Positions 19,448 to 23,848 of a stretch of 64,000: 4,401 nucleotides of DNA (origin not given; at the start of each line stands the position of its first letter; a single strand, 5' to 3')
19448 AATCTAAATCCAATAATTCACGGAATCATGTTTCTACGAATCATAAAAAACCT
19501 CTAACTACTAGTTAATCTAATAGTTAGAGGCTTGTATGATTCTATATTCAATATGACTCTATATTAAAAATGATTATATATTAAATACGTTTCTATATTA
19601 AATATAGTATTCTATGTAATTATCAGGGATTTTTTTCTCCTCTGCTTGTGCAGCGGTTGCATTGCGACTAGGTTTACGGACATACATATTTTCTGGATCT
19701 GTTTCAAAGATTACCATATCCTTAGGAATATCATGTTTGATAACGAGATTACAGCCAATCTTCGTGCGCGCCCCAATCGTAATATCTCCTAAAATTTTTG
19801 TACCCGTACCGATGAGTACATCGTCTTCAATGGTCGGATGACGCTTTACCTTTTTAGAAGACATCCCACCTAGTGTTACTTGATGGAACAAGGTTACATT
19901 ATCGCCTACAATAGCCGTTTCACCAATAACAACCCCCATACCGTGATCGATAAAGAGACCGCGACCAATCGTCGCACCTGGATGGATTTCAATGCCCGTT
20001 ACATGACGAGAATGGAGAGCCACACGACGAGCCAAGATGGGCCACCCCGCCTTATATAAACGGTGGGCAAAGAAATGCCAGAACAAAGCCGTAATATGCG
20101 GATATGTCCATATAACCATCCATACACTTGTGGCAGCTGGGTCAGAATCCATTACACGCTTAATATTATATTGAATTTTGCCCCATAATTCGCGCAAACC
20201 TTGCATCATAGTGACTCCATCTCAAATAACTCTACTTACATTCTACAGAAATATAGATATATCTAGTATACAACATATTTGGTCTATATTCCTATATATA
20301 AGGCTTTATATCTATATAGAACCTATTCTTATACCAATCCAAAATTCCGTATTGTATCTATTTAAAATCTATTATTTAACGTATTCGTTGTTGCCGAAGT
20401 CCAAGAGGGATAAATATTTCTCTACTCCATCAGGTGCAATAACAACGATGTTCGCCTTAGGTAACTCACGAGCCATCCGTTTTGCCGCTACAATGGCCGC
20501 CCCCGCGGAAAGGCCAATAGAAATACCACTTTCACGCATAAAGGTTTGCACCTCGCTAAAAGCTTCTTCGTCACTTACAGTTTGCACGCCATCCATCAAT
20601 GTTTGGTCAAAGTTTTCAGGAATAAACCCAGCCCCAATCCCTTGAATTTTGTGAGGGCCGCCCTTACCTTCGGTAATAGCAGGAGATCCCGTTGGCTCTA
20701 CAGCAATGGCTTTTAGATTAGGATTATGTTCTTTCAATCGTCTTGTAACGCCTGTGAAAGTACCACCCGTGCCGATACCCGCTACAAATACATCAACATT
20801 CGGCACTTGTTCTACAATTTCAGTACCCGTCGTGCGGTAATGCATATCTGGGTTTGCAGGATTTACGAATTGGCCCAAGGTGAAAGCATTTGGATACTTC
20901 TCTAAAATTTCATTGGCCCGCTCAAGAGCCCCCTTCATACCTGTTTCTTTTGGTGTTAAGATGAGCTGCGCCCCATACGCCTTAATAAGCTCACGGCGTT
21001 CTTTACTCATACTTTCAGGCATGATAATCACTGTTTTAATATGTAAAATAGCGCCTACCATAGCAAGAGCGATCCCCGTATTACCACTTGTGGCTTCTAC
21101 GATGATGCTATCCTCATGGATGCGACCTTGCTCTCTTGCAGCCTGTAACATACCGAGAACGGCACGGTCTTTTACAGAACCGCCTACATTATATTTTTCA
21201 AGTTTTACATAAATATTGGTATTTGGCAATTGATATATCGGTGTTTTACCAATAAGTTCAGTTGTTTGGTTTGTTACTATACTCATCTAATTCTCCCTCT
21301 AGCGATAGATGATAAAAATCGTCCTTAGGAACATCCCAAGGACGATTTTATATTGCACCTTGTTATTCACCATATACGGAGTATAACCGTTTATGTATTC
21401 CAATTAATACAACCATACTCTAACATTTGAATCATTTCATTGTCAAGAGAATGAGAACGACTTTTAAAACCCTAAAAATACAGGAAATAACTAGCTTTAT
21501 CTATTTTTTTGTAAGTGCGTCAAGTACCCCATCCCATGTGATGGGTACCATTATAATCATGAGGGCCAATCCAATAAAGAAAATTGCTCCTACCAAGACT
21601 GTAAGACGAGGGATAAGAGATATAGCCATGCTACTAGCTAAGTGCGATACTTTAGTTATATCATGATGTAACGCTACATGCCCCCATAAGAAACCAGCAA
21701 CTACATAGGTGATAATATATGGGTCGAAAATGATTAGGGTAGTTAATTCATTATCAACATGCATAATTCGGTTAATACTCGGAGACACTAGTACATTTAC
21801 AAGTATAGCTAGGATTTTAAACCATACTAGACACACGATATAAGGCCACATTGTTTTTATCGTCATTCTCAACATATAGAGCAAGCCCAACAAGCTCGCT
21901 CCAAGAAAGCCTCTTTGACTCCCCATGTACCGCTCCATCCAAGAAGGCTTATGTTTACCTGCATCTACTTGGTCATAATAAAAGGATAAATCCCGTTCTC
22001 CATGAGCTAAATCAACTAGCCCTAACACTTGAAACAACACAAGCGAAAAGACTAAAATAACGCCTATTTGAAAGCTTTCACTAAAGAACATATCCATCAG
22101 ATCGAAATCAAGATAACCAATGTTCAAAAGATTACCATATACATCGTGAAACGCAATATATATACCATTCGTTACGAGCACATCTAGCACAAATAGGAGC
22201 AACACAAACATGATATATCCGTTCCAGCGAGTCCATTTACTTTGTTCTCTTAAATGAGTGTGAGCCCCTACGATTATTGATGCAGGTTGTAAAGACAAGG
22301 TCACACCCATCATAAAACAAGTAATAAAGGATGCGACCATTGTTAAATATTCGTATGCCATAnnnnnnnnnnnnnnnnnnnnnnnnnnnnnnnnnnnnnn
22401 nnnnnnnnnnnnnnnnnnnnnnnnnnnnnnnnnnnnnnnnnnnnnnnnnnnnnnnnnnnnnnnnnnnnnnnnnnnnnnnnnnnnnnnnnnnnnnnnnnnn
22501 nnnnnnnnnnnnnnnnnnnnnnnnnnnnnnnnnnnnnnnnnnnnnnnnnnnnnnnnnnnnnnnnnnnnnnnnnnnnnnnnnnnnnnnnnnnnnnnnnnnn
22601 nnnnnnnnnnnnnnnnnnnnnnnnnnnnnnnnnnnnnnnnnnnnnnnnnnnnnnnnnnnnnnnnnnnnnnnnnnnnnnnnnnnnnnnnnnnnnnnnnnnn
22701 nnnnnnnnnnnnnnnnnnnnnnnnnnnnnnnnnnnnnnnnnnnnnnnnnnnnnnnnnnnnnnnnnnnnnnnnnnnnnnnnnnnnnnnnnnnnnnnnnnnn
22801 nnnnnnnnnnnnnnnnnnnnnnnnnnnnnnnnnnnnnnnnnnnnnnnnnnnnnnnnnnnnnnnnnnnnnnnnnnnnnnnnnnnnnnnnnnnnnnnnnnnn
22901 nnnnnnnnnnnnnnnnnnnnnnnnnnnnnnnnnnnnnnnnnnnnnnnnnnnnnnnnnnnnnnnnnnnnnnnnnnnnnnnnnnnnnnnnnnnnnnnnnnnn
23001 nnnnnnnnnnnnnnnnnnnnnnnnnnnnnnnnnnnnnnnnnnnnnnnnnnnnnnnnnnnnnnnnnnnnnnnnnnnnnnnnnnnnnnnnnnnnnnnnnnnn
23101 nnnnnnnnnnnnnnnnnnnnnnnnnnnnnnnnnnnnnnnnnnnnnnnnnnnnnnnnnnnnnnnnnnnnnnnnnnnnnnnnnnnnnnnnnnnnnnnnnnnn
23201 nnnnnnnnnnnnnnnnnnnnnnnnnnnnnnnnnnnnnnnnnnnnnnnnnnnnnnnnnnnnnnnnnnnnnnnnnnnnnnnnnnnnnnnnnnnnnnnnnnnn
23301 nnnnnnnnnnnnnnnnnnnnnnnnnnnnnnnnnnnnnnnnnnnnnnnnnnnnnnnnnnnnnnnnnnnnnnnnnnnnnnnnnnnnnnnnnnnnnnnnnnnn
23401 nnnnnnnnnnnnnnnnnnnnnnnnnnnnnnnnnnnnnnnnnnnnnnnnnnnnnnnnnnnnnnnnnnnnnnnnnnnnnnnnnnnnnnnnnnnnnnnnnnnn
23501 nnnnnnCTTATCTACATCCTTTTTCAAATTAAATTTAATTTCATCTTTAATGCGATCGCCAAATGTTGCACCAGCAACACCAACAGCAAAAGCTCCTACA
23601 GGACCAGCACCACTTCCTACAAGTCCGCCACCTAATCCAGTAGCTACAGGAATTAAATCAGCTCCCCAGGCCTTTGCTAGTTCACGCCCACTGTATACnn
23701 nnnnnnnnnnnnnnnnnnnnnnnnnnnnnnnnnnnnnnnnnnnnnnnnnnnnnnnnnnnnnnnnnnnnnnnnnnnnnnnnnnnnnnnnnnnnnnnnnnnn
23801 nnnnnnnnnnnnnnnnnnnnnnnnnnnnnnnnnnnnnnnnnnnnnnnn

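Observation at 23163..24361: Unrecognised 285-aa toxin C-terminal domain ending in a glycine zipper, paired with a 113-aa multi-TM ORF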

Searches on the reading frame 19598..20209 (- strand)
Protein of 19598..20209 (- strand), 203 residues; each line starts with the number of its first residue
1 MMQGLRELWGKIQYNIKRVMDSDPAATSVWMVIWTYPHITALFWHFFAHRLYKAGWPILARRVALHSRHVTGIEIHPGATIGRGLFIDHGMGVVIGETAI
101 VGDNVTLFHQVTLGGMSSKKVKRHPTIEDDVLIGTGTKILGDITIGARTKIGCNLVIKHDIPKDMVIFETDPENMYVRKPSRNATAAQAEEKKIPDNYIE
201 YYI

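Call 58: search_protein_families(library=pfam, proteins=[window:19598-20209:-], max_evalue=0.00001)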
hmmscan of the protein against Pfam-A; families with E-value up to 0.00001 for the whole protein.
window:19598-20209:- (203 aa): 1 family
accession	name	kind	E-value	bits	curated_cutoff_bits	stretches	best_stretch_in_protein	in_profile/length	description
PF00132.30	Hexapep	-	6.7e-11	41.8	27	1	124-159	1-36/36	Bacterial transferase hexapeptide (six repeats)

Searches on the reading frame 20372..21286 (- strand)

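Call 58: search_protein_families(library=pfam, proteins=[window:20372-21286:-], max_evalue=0.00001)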
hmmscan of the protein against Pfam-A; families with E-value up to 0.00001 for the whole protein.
window:20372-21286:- (304 aa): 1 family
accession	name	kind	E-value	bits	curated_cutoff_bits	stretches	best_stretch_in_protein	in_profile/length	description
PF00291.31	PALP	-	7.1e-73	245.9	35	1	9-286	2-295/295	Pyridoxal-phosphate dependent enzyme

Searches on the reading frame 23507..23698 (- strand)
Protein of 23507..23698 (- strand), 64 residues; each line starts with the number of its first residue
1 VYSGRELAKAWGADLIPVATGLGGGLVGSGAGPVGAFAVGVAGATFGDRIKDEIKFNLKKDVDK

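Call 8: search_protein_families(library=pfam, proteins=[window:23507-23698:-], max_evalue=10)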
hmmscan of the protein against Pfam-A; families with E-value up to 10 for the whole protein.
seq(64 aa): 1 family
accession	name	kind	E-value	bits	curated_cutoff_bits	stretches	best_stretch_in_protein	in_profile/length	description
PF21724.2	DUF6861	-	0.64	9.9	28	1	18-50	48-80/194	Family of unknown function (DUF6861)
